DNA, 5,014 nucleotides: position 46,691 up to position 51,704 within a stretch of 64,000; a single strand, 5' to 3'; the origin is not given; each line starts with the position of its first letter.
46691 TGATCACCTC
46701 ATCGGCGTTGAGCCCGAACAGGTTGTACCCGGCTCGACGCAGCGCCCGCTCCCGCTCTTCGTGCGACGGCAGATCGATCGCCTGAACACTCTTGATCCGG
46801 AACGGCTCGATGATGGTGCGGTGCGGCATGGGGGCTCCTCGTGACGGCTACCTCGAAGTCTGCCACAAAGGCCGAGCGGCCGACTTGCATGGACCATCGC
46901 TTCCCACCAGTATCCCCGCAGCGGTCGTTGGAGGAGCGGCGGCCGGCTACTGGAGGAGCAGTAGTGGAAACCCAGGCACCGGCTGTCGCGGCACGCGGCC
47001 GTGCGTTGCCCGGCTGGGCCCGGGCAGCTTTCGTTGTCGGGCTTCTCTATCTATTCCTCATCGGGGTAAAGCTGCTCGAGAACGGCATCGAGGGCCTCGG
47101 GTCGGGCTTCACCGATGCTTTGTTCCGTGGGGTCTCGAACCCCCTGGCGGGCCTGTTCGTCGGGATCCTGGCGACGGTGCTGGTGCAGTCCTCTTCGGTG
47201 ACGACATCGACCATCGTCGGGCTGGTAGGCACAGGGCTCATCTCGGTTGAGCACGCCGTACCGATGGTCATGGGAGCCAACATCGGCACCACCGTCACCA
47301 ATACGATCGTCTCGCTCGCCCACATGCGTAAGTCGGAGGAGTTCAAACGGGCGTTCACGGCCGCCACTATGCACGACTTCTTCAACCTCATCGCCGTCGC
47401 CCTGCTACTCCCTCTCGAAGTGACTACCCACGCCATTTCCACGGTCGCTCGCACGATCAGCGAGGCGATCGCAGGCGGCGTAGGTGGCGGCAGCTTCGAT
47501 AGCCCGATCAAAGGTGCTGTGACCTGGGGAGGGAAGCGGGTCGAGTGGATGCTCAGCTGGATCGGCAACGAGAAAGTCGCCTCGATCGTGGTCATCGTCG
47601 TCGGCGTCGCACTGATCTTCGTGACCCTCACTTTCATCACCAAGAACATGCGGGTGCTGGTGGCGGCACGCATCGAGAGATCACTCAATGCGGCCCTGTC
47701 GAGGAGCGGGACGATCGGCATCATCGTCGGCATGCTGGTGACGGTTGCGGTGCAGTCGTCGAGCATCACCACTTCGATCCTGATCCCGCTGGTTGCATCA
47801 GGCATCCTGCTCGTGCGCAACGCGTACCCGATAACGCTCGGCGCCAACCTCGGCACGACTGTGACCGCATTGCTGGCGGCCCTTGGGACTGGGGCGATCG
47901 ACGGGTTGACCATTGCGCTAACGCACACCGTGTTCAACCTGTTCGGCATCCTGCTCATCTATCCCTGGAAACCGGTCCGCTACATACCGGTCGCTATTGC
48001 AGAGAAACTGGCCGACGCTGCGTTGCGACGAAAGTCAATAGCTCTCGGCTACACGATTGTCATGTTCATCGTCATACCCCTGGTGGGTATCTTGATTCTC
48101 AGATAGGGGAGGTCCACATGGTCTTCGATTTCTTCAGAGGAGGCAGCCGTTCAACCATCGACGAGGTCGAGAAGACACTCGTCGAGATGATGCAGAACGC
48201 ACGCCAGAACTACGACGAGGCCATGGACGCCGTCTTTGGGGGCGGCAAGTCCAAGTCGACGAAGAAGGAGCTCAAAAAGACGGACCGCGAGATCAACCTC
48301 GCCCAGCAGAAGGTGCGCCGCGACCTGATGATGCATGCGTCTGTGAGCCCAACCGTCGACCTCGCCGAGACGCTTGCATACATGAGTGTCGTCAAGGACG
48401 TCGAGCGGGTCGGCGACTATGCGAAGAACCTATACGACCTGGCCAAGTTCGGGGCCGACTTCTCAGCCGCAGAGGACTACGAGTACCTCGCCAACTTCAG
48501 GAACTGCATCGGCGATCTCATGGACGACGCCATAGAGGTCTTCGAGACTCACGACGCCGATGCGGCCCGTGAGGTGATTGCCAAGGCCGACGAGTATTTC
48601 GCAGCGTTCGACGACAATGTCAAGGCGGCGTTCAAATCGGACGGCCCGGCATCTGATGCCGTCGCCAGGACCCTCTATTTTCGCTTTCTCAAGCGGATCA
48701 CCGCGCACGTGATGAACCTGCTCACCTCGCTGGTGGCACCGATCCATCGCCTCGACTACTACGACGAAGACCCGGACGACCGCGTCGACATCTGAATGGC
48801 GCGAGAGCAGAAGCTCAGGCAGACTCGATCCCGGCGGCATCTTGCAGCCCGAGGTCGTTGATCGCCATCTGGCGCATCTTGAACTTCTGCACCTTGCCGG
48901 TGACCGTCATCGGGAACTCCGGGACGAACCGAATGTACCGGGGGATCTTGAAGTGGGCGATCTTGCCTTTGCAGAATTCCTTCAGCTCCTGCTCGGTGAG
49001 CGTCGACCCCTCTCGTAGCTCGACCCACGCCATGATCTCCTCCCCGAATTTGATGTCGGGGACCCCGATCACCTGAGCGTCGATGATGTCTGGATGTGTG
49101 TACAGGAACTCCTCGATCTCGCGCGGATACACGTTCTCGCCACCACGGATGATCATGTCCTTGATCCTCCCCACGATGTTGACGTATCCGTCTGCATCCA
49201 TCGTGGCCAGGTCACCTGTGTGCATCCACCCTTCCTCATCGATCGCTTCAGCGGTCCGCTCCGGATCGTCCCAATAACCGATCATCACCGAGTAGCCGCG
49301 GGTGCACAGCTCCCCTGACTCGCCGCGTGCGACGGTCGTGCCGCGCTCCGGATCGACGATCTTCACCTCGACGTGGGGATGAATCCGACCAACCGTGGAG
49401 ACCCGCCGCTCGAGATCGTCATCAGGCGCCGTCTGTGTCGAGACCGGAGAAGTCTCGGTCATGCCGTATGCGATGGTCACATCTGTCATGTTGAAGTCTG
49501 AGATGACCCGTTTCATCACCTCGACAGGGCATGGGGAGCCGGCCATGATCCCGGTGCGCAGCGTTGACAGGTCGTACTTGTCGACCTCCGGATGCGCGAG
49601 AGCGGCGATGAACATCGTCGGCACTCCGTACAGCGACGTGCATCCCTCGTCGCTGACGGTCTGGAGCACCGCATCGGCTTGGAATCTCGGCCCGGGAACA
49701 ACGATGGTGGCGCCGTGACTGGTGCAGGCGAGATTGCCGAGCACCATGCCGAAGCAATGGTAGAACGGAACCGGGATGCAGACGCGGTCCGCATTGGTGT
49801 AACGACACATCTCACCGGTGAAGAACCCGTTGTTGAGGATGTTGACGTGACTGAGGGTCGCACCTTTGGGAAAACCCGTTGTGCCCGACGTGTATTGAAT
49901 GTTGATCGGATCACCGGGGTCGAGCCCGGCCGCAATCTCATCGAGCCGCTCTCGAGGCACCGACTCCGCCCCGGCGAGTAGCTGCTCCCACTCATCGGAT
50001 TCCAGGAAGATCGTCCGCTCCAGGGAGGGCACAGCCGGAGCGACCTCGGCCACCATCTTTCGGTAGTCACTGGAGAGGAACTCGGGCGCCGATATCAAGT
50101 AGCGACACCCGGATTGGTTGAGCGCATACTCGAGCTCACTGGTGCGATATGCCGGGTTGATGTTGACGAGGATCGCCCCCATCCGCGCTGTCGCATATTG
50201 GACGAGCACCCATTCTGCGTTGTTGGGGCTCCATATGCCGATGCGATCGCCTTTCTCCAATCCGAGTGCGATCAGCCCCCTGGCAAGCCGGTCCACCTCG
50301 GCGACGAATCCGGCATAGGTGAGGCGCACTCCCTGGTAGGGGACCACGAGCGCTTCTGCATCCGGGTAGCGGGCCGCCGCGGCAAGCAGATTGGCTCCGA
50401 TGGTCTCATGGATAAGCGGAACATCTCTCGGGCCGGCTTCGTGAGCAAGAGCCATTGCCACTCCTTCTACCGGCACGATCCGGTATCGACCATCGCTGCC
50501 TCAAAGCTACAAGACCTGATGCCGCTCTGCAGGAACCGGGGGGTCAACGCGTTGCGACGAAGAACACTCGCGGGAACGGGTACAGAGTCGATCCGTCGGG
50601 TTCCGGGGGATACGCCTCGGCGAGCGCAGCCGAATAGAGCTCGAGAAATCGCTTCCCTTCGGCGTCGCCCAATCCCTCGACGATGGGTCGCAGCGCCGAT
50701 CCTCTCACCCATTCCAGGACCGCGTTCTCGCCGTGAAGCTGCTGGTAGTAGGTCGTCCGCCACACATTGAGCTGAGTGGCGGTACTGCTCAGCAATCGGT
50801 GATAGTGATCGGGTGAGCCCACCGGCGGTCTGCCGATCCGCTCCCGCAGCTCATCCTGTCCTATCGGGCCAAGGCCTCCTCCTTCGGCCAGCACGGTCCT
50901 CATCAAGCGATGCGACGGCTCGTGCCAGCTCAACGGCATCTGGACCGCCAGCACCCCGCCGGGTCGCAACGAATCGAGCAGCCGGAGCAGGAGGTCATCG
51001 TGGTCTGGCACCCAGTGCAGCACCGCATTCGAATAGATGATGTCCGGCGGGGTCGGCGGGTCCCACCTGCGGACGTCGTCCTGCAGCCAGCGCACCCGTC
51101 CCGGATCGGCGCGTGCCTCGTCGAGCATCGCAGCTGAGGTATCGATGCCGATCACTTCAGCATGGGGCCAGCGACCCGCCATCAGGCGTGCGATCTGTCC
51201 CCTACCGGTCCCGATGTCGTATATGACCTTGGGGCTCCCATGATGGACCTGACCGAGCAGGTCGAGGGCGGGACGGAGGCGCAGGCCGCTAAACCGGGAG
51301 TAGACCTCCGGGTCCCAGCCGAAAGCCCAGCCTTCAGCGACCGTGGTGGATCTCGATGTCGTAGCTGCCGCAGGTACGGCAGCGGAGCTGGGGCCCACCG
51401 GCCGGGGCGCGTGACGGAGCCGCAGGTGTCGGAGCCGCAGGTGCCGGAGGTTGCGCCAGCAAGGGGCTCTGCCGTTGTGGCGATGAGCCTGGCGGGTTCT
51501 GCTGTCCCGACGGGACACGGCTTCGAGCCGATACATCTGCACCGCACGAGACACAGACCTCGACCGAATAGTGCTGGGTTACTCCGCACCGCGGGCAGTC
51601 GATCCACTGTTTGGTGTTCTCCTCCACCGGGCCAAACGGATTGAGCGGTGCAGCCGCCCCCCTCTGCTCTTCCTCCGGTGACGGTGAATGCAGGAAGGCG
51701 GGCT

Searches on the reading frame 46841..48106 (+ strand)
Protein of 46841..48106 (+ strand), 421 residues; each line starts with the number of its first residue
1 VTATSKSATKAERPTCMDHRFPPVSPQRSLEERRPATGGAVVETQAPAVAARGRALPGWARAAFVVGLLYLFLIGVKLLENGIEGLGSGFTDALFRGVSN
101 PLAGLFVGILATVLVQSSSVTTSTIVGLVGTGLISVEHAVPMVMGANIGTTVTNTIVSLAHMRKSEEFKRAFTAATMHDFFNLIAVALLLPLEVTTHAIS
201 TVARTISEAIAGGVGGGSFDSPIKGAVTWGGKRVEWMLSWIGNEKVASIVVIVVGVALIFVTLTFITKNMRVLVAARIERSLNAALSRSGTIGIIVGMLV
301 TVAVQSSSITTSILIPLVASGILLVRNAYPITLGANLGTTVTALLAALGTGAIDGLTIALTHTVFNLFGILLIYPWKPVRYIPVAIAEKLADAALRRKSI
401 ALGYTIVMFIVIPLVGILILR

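Call 66: search_protein_families(library=pfam, proteins=[window:46841-48106:+], max_evalue=0.000001)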
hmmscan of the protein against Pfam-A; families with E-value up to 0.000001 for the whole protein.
window:46841-48106:+ (421 aa): 1 family
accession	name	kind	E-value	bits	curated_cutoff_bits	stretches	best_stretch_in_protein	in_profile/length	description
PF02690.20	Na_Pi_cotrans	-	1.8e-39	135.4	29.1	2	71-186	1-104/137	Na+/Pi-cotransporter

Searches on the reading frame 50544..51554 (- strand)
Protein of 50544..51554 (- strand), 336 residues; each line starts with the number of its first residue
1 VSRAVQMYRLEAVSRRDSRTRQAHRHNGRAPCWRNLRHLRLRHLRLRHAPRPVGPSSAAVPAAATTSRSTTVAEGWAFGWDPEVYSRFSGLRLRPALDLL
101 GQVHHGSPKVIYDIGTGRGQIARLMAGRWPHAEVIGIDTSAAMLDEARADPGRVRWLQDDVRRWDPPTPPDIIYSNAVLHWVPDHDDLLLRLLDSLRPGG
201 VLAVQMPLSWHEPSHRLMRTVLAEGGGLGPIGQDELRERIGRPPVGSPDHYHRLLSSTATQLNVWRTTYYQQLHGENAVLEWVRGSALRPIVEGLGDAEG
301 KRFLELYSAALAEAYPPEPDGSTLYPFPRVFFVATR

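Call 66: search_protein_families(library=pfam, proteins=[window:50544-51554:-], max_evalue=0.000001)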
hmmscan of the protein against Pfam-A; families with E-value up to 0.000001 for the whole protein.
window:50544-51554:- (336 aa): 5 families
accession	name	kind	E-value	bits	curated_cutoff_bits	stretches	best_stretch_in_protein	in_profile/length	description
PF13649.12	Methyltransf_25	-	1.5e-15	58.1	27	1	111-200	1-97/97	Methyltransferase domain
PF13489.12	Methyltransf_23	-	4.4e-15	56.2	27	1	94-213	10-126/164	Methyltransferase domain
PF08241.18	Methyltransf_11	-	2.7e-13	50.8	21.2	1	113-203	2-94/95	Methyltransferase domain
PF08242.18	Methyltransf_12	-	9e-13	49.2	30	1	113-202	2-98/98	Methyltransferase domain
PF13847.12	Methyltransf_31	-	2.1e-09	37.6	27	1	109-207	5-112/145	Methyltransferase domain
